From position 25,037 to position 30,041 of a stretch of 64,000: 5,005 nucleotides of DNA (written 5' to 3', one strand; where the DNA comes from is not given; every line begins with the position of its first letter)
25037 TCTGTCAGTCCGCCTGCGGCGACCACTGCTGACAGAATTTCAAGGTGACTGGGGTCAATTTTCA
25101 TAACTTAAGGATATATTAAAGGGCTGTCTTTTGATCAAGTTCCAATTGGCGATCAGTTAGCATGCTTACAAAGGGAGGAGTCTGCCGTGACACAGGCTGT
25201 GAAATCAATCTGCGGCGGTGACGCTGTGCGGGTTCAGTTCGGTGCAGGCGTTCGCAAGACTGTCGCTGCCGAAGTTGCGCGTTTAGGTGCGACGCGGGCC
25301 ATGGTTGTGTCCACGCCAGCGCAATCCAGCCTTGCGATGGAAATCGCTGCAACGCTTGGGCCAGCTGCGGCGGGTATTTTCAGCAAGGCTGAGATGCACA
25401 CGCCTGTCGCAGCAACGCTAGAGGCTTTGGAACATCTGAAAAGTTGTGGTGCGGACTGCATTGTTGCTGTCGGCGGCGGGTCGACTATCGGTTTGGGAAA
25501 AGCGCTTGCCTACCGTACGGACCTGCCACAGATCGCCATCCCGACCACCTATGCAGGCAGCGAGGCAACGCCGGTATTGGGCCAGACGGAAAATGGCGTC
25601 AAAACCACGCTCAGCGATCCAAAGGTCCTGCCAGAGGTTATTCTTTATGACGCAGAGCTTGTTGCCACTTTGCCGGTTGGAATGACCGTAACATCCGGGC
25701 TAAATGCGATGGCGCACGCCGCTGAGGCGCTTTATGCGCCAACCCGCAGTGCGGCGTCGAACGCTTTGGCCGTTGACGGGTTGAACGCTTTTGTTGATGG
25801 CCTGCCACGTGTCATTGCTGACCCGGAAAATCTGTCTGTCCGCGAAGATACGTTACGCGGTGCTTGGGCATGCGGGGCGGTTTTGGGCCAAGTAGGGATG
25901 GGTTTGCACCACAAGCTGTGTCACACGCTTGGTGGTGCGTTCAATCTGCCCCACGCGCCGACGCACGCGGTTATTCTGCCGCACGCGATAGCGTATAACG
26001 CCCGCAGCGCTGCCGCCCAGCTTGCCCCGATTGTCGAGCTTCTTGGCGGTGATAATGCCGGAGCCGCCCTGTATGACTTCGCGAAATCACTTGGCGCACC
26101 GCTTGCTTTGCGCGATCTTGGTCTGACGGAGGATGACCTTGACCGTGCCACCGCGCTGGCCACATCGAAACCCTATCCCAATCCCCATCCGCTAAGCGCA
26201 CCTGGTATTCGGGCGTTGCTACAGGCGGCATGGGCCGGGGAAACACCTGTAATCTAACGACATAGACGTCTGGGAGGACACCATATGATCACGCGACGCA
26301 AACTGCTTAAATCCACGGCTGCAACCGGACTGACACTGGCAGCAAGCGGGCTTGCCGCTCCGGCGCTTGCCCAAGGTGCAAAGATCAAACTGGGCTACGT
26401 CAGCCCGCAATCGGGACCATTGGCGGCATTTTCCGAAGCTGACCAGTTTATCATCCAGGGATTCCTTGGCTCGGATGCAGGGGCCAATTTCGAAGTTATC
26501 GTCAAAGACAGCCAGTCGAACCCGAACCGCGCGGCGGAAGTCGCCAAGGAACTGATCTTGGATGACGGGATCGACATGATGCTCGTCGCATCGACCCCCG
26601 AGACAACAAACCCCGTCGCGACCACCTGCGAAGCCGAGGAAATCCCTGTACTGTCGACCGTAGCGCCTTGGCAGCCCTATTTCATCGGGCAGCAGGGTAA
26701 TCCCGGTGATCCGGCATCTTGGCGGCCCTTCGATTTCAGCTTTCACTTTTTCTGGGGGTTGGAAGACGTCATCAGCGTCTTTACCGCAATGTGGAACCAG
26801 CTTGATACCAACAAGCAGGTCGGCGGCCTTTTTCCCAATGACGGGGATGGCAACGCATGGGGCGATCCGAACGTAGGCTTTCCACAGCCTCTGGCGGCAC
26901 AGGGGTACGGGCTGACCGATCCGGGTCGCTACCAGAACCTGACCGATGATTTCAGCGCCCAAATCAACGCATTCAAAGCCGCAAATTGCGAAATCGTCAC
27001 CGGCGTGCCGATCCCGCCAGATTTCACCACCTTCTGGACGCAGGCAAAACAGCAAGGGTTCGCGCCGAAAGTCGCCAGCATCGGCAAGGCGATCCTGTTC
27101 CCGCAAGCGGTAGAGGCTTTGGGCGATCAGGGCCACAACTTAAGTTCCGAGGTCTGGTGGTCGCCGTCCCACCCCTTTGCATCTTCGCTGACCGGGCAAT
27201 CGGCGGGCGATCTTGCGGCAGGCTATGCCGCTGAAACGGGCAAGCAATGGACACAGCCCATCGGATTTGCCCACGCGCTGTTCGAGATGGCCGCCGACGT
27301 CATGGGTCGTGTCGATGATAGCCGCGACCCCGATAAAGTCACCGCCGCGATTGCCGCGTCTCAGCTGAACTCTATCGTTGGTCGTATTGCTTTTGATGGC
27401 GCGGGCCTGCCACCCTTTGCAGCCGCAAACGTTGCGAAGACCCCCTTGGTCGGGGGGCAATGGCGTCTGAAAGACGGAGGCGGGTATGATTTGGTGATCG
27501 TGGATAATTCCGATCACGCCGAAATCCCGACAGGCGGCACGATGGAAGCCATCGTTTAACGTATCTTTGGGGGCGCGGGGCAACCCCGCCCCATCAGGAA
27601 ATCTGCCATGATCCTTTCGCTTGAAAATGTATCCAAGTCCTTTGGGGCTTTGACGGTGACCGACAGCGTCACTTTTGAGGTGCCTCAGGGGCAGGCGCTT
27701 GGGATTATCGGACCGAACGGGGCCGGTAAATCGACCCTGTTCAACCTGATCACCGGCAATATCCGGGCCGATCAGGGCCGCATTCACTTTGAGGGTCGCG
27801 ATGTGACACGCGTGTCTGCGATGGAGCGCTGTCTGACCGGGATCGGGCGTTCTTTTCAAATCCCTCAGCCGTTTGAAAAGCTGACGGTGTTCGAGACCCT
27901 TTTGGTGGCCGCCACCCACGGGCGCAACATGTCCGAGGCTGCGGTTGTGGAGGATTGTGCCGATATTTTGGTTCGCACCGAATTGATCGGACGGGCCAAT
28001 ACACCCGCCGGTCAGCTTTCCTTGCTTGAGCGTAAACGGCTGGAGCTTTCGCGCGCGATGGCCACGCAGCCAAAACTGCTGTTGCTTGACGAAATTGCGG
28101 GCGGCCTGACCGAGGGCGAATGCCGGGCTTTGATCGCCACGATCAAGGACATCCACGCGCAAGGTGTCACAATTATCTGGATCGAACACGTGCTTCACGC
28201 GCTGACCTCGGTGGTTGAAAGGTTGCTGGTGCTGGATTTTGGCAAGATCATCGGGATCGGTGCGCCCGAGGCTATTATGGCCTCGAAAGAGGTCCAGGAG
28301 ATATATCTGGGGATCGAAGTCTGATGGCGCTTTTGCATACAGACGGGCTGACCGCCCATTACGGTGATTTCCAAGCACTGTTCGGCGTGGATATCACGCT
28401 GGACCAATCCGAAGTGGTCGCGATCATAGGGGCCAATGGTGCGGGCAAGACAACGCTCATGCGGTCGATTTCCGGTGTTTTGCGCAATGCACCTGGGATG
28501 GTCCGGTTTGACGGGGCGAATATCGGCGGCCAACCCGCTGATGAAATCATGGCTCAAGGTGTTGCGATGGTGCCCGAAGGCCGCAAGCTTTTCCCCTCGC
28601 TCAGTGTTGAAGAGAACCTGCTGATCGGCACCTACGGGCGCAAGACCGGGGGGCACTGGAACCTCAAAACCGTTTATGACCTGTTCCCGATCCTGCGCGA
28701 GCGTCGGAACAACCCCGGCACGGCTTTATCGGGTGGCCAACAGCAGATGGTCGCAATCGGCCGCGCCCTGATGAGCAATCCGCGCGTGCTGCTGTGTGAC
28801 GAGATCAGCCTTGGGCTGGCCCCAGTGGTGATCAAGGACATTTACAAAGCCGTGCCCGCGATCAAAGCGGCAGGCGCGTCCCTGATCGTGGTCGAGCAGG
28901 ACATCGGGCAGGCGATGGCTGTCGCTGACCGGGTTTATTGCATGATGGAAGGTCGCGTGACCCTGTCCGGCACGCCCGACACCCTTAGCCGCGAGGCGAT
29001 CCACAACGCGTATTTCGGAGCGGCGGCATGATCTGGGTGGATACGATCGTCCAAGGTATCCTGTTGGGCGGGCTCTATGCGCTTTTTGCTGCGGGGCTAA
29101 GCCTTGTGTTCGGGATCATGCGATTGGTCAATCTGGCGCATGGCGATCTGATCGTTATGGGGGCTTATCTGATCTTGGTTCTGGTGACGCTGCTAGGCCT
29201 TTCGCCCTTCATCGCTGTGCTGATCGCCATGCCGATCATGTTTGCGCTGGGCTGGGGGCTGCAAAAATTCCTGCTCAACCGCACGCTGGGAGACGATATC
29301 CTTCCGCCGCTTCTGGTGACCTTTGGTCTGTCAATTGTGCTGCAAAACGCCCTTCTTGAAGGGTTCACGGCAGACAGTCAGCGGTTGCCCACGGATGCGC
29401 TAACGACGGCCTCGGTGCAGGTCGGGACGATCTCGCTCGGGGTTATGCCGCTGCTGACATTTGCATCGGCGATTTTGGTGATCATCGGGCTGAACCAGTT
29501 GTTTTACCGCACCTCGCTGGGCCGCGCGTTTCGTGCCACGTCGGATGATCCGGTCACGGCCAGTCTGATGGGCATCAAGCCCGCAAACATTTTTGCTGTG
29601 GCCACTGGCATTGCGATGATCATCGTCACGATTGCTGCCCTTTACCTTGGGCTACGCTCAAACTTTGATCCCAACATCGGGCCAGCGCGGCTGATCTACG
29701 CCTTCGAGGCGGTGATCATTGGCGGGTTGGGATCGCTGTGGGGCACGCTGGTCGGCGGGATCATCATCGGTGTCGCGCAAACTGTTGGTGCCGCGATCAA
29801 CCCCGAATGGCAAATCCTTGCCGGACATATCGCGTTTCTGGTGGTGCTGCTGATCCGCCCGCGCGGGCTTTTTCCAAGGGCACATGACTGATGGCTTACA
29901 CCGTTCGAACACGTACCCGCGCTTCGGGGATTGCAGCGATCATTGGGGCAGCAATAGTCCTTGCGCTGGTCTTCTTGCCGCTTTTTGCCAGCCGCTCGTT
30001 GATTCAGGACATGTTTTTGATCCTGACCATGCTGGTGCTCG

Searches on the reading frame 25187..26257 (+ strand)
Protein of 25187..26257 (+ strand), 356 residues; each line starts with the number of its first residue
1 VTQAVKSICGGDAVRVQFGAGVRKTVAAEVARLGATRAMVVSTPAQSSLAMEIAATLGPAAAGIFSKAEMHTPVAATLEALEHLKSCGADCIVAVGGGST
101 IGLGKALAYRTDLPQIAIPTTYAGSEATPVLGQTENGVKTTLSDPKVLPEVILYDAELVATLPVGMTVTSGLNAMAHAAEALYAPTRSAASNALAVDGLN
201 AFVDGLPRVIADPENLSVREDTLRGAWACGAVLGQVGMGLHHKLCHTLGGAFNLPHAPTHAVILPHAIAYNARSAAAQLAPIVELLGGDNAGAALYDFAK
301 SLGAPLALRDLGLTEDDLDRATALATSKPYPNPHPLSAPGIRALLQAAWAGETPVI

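Call 19: search_protein_families(library=pfam, proteins=[window:25187-26257:+], max_evalue=0.001)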
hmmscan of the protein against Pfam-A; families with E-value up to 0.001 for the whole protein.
window:25187-26257:+ (356 aa): 3 families
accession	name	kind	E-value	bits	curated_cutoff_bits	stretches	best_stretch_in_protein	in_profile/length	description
PF25137.1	ADH_Fe_C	-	4.2e-38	131.4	27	1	167-349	1-194/194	Fe-containing alcohol dehydrogenase family, C-terminal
PF00465.25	Fe-ADH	-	7.4e-27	94.4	31.3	1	15-155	3-167/168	Iron-containing alcohol dehydrogenase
PF13685.12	Fe-ADH_2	-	1.6e-09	38.4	28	1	18-163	2-149/149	Iron-containing alcohol dehydrogenase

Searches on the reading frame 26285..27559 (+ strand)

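Call 19: search_protein_families(library=pfam, proteins=[window:26285-27559:+], max_evalue=0.001)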
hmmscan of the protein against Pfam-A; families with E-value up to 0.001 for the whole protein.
window:26285-27559:+ (424 aa): 3 families
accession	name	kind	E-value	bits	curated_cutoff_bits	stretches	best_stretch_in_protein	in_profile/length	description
PF13458.12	Peripla_BP_6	-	3.7e-31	109.5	31.7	1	33-373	1-325/343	Periplasmic binding protein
PF13433.12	Peripla_BP_5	-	2e-05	24.3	27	0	65-113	38-86/363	Periplasmic binding protein domain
PF01094.35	ANF_receptor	-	0.00058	19.5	25.4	1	66-126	22-81/353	Receptor family ligand binding region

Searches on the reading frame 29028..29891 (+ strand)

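Call 19: search_protein_families(library=pfam, proteins=[window:29028-29891:+], max_evalue=0.001)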
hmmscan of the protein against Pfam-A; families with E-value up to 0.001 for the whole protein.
window:29028-29891:+ (287 aa): 1 family
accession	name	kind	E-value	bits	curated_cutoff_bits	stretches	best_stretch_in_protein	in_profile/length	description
PF02653.21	BPD_transp_2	-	2.1e-29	102.9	26.8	1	7-262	2-257/269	Branched-chain amino acid transport system / permease component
